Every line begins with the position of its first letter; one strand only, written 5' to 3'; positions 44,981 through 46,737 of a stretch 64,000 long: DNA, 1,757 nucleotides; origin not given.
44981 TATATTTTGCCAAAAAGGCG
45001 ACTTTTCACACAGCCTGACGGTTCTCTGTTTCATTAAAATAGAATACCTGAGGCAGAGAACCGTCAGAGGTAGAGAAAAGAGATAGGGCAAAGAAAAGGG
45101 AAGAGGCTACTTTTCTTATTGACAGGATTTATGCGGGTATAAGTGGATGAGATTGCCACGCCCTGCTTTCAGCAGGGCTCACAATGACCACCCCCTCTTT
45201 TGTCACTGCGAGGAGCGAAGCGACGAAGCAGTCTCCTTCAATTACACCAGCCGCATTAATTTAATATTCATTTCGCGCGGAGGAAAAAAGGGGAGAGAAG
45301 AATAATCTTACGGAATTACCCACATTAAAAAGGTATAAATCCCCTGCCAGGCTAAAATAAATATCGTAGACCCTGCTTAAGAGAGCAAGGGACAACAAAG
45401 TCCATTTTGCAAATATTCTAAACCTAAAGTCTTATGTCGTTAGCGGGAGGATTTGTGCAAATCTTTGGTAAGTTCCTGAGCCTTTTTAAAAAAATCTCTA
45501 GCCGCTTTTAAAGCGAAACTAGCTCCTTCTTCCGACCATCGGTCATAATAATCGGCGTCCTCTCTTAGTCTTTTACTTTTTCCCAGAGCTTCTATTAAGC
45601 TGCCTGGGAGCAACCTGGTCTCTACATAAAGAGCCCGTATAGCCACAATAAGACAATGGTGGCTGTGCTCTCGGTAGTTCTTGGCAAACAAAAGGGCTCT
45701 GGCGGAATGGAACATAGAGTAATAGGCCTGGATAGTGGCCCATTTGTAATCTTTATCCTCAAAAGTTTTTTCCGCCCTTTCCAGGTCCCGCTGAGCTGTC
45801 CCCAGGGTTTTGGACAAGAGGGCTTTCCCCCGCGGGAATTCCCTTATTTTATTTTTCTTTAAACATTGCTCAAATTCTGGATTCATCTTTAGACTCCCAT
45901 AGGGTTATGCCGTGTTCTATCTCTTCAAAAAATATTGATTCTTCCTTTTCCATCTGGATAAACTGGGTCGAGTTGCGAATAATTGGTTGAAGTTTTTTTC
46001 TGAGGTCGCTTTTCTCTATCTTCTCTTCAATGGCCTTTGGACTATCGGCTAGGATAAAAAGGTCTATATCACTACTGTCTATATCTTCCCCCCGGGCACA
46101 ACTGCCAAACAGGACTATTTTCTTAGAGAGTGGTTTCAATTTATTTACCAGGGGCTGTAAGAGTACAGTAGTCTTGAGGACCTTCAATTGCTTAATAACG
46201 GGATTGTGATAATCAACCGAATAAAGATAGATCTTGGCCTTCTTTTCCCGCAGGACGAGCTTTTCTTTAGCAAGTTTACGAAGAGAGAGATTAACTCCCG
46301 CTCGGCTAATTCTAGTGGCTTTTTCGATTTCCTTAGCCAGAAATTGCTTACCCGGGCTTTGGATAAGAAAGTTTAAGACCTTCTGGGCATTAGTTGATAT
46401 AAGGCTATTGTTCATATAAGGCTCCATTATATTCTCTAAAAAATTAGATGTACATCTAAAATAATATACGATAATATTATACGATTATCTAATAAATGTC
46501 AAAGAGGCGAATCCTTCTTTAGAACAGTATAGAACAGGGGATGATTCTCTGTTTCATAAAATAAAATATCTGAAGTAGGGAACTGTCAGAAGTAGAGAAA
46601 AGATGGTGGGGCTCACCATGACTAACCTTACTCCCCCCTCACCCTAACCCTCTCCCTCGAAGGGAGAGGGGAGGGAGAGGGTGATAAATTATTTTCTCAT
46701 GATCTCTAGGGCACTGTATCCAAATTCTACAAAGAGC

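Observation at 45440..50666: Toxin-antitoxin / abortive-infection island with cassette-like organisation delimited by F/C repeat units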

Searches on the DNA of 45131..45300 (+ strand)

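Call 79: search_dna_similar(query=window:45131-45300:+, collection=plasmids, mode=distant, max_evalue=0.001, max_rows=8)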
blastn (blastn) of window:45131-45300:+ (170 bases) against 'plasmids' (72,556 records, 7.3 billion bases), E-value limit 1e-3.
Records with a match: 2; places in all: 2; records where one place covers at least 80% of the query: 0.
Best place of each record, by identity: 90-95% 2.
By first word of the organism name: Methylosinus 2.
By predicted mobility (MOB-suite, as given by PLSDB): non-mobilizable 2.
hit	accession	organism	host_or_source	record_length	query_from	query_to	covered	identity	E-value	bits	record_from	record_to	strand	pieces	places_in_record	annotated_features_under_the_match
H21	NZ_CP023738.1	Methylosinus trichosporium OB3b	isolate,soil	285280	72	103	19%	93.8%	1e-3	50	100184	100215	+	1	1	none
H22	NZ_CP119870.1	Methylosinus trichosporium OB3b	Whole Organism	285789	72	103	19%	93.8%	1e-3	50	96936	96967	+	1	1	none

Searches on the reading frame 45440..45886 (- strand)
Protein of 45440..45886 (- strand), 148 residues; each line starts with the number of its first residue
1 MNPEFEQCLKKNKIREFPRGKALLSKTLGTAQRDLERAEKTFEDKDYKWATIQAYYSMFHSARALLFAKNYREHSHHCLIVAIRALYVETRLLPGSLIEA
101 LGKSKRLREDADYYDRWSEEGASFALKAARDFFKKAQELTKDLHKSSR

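Call 3: search_protein_families(library=pfam, proteins=[window:45440-45886:-], max_evalue=0.01)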
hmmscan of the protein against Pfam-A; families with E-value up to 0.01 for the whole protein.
window:45440-45886:- (148 aa): 1 family
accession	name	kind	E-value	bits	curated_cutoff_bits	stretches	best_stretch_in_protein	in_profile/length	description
PF05168.19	HEPN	-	4.3e-19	69.2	22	1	28-137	5-115/117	HEPN domain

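Call 24: find_encoding_contigs(protein=window:45440-45886:-, flank=6000, max_places=10)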
Protein window:45440-45886:- (148 aa): 22 contigs read that carry it; 9 places shown.
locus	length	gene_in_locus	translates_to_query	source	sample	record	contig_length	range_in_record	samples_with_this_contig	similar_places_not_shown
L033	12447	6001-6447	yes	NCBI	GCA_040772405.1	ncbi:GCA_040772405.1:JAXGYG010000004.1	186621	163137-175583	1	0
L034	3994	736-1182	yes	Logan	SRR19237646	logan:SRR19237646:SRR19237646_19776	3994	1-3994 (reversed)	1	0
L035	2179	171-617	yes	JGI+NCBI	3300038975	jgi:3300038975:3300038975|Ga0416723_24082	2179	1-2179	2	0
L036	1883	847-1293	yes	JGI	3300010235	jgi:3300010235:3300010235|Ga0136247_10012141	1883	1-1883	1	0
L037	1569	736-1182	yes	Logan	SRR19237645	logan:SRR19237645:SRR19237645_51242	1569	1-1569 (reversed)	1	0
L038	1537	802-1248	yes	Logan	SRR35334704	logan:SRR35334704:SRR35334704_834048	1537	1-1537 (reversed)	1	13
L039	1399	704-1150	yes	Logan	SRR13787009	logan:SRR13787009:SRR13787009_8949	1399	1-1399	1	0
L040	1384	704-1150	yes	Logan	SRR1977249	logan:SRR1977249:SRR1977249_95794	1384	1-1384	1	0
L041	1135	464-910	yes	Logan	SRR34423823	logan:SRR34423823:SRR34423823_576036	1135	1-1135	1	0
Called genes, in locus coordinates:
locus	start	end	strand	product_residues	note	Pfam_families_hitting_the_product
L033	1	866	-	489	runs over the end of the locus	PF20434:BD-FAE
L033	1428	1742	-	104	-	-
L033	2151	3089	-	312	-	PF02558:ApbA, PF08546:ApbA_C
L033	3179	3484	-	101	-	PF02915:Rubrerythrin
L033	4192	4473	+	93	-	PF05015:HigB-like_toxin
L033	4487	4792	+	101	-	PF01381:HTH_3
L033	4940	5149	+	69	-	-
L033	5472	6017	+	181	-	PF01909:NTP_transf_2, PF18765:Polbeta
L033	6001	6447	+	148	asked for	PF05168:HEPN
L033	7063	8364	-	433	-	PF00078:RVT_1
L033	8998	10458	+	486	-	PF05598:DUF772, PF01609:DDE_Tnp_1, PF13751:DDE_Tnp_1_6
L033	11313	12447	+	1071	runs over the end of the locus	PF00270:DEAD, PF22527:DEXQc_Suv3 (weak), PF21280:Helicase_dom4_arc, PF00486:Trans_reg_C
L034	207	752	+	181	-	PF01909:NTP_transf_2, PF18765:Polbeta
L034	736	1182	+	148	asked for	PF05168:HEPN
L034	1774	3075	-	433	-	PF00078:RVT_1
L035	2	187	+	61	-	?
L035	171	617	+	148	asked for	PF05168:HEPN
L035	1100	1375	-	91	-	PF13560:HTH_31, PF12844:HTH_19 (weak), PF01381:HTH_3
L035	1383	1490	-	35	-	-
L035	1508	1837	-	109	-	-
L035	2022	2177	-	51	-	?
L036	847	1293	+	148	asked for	PF05168:HEPN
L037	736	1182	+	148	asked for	PF05168:HEPN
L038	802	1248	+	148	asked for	PF05168:HEPN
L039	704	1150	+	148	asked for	PF05168:HEPN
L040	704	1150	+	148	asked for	PF05168:HEPN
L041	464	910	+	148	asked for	PF05168:HEPN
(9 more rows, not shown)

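Call 31: search_protein_families(library=ncbifam, proteins=[window:45440-45886:-], max_evalue=0.1)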
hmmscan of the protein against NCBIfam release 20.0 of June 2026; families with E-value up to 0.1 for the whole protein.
window:45440-45886:- (148 aa): 0 families

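Call 32: search_protein_families(library=padloc, proteins=[window:45440-45886:-], max_evalue=0.01)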
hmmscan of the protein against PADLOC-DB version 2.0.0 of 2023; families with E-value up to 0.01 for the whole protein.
window:45440-45886:- (148 aa): 2 families
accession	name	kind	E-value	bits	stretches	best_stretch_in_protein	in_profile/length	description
PDLC04374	PDC-M05B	-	9.4e-06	23.9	1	5-143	3-141/146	-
PDLC04379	PDC-M05B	-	0.001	17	1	10-143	7-133/147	-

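Call 82: search_protein_families(library=pfam, proteins=[L035:1508-1837:-, L035:1100-1375:-], max_evalue=0.01)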
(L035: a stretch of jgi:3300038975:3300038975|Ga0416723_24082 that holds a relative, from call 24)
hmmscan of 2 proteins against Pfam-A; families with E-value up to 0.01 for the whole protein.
L035:1508-1837:- (109 aa): 0 families

L035:1100-1375:- (91 aa): 7 families
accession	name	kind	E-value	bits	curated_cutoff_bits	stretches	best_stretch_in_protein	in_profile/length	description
PF01381.28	HTH_3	-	2.1e-09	37.7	23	1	27-79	1-52/55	Helix-turn-helix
PF13560.12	HTH_31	-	7.7e-09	36.2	27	1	23-77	2-56/64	Helix-turn-helix domain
PF12844.13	HTH_19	-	1.6e-05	25.1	30.2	1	25-74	2-50/64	Helix-turn-helix domain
PF13744.12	HTH_37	-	0.00015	22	27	1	23-81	19-77/80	Helix-turn-helix domain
PF11599.14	AviRa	-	0.0058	16.6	25.7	1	25-81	88-147/232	RRNA methyltransferase AviRa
PF15731.11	MqsA_antitoxin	-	0.0061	17.1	30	1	10-68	60-117/131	Antitoxin component of bacterial toxin-antitoxin system, MqsA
PF13443.12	HTH_26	-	0.0096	16.6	22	0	32-76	7-51/63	Cro/C1-type HTH DNA-binding domain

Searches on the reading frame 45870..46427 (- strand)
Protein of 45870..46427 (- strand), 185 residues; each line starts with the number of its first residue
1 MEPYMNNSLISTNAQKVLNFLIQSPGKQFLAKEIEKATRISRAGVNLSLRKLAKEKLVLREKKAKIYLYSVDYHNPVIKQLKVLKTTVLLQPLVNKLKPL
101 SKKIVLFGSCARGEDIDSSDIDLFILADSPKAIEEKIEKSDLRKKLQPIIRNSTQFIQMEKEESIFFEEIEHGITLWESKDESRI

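Call 3: search_protein_families(library=pfam, proteins=[window:45870-46427:-], max_evalue=0.01)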
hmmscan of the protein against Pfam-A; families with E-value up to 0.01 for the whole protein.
window:45870-46427:- (185 aa): 4 families
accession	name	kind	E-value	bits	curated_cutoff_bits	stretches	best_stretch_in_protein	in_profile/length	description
PF18765.7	Polbeta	-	2e-11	44.3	26.9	1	102-181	14-92/93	Polymerase beta, Nucleotidyltransferase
PF01909.29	NTP_transf_2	-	7.7e-10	39.5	21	1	96-151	10-66/93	Nucleotidyltransferase domain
PF22600.2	MTPAP-like_central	-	3.6e-05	24.3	27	1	87-156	26-93/139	Poly(A) RNA polymerase, mitochondrial-like, central palm domain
PF12802.13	MarR_2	-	3.7e-05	24.2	27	1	17-61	10-53/61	MarR family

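Call 31: search_protein_families(library=ncbifam, proteins=[window:45870-46427:-], max_evalue=0.1)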
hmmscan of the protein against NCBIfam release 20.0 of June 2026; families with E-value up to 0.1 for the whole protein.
window:45870-46427:- (185 aa): 10 families
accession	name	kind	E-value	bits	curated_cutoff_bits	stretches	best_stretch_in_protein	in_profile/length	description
NF047752.1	MntA_antitoxin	equivalog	6.6e-09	35.6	60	1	103-183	9-87/106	type VII toxin-antitoxin system MntA family adenylyltransferase antitoxin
NF051895.1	anti_phage_HalB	equivalog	3.9e-05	23.4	190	1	104-128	2-26/211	anti-phage Hailong system nucleotidyltransferase HalB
NF053606.1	Sta1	subfamily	4.6e-05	23.4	80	1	11-79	19-91/100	Sta1 family transcriptional regulator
NF040939.2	trans_reg_lrs14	equivalog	0.0001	22.3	90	1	12-71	21-85/103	Lrs14 family HTH-type transcriptional regulator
NF033788.1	HTH_metalloreg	subfamily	0.0009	19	55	1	17-74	16-71/77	metalloregulator ArsR/SmtB family transcription factor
NF053660.1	ORF80_fam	equivalog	0.014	15.3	95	1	15-61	5-49/70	ORF80 family leucine zipper DNA-binding protein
NF033789.1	repress_SdpR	subfamily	0.014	15.2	100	1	16-72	12-65/79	autorepressor SdpR family transcription factor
NF000186.1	BlaI_of_MRSA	exception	0.022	14.8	250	1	30-86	30-85/126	penicillinase repressor BlaI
NF053756.1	MreA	equivalog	0.037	13.8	100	1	7-63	12-66/110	MreA family transcriptional regulator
TIGR02018.2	his_ut_repres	equivalog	0.048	13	220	1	33-64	28-59/226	histidine utilization transcriptional repressor HutC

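Call 32: search_protein_families(library=padloc, proteins=[window:45870-46427:-], max_evalue=0.01)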
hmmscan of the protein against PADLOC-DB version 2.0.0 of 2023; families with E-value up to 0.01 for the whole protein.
window:45870-46427:- (185 aa): 14 families
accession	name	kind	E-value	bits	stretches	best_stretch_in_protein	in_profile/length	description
PDLC04368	PDC-M05A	-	2.9e-25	87.3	1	5-177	6-187/201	-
PDLC04369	PDC-M05A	-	2e-13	48.5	1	16-133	17-135/201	-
PDLC04372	PDC-M05A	-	2.9e-11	41.9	1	34-177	4-156/167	-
PDLC04903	PDC-S09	-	2e-08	32.5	1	102-148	27-74/108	-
PDLC04902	PDC-S09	-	2e-07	29.2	1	103-160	23-78/97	-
PDLC04904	PDC-S09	-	2.4e-07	28.9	1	102-171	26-92/104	-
PDLC04906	PDC-S09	-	2.3e-06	25.9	1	102-170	25-91/98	-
PDLC04778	PDC-M70A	-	3.2e-06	24.7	1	84-147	30-93/355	-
PDLC04371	PDC-M05A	-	4.6e-05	21.2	1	6-128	25-153/211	-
PDLC04907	PDC-S09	-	4.7e-05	21.5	1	101-131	27-57/114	-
PDLC04905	PDC-S09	-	0.00019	19.7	1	102-167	22-87/101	-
PDLC01853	CARF3--CARF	-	0.00069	17.3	1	8-64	134-190/209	-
PDLC01438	Csa3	-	0.00086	17.4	1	11-102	147-222/305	"CAS-I,CAS-II,CAS-III,CAS-IV,CAS-V,CAS-VI; associated_signaling"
PDLC03963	SoFic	-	0.0022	15.4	1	8-69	291-351/361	-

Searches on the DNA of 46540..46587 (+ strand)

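Call 47: build_rna_model(alignment_id=A1, structure=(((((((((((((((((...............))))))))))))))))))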
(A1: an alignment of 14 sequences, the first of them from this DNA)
Model R1 built from alignment A1 (14 sequences, 49 columns); structure: as given.
model positions 49; base pairs 17; branch points 0; effective number of sequences 4.28; information 1.128 bits per position. Calibrated on 0.2 Mb of random sequence (short: E-values are rough).
structure used (alignment columns):
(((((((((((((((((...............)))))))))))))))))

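Call 48: search_with_rna_model(model_id=R1, source=window, filters=off, max_evalue=10)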
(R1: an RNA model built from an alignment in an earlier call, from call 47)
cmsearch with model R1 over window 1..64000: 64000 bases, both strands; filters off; matches with E-value up to 10: 16.
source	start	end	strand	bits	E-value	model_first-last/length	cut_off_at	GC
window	45017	45065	+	79.3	1e-18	1-49/49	no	0.43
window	49464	49512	+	76.3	6.4e-18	1-49/49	no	0.41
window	50748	50796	+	75.6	9.9e-18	1-49/49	no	0.37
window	46540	46587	+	66.7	2.4e-15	1-49/49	no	0.31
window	49464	49512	-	38.4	9.6e-08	1-49/49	no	0.41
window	45017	45065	-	35.9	4.3e-07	1-49/49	no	0.43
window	50748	50796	-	29.5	2.3e-05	1-49/49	no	0.37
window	38759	38791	+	18.3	0.024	1-49/49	no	0.39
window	38759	38791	-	18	0.027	1-49/49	no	0.39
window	46540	46587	-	17.5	0.038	1-49/49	no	0.31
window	19228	19259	+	11.4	1.6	1-49/49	no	0.19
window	14162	14216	+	10.3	3.3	1-49/49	no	0.49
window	14162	14216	-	10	3.8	1-49/49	no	0.49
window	16512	16528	-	9.8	4.4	17-33/49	no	0.12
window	11614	11628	+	8.7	8.5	18-32/49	no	0.27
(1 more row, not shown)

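Call 59: search_with_rna_model(model_id=R1, sources=[L062, L042, L050, L003, L007, L013, L014, L023, L035, L006, L044, L046, L047], max_evalue=0.01)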
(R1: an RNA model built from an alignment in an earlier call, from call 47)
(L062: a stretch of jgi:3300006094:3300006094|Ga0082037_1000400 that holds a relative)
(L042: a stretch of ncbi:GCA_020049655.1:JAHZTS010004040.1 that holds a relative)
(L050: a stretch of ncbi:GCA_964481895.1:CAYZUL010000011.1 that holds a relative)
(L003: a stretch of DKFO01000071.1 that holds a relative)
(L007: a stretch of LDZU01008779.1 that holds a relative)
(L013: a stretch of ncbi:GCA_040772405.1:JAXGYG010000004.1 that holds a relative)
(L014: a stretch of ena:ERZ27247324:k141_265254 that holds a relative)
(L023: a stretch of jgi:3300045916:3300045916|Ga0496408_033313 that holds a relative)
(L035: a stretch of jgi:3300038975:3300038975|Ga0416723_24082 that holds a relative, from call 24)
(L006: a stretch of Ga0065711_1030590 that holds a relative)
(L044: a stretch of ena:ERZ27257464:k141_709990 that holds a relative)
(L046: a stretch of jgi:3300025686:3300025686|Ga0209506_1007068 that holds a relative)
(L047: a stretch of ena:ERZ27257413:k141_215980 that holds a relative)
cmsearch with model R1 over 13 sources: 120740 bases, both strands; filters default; matches with E-value up to 0.01: 20.
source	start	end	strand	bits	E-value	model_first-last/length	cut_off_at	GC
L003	243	291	-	78.8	2.6e-18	1-49/49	no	0.45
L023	3167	3215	-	76.5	1.1e-17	1-49/49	no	0.43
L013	9108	9156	-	75.6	1.9e-17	1-49/49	no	0.37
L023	1100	1148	-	74.9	2.9e-17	1-49/49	no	0.41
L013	10344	10392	-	74.7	3.3e-17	1-49/49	no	0.39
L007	407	455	-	74.2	4.3e-17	1-49/49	no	0.43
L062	14757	14804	-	70.4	4.7e-16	1-49/49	no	0.4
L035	1016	1063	-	68.2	1.7e-15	1-49/49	no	0.38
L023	2319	2366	-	61.8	9.4e-14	1-49/49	no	0.42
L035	2008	2055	+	57.2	1.6e-12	1-49/49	no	0.35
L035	1016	1063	+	35.8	8.7e-07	1-49/49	no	0.38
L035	2008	2055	-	33.6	3.5e-06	1-49/49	no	0.35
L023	3167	3215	+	32.8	5.6e-06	1-49/49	no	0.43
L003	243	291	+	31.1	1.6e-05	1-49/49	no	0.45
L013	9108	9156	+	29.5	4.3e-05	1-49/49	no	0.37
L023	1100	1148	+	28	0.00011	1-49/49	no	0.41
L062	14757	14804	+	26.7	0.00025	1-49/49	no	0.4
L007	407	455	+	23.9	0.0013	1-49/49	no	0.43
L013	11907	11945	-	23.5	0.0018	1-49/49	no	0.36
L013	10344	10392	+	23.2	0.0022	1-49/49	no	0.39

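Call 70: search_with_rna_model(model_id=R1, source=L064, filters=off, max_evalue=0.01)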
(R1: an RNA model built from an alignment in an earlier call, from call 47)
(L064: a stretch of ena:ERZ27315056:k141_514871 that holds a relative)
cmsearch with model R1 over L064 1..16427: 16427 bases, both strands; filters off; matches with E-value up to 0.01: 3.
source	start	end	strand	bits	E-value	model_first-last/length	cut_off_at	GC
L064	3161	3208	+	63.8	3.6e-15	1-49/49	no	0.4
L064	6340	6381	+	37.7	3.7e-08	1-49/49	no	0.38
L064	3161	3208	-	27.7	1.8e-05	1-49/49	no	0.4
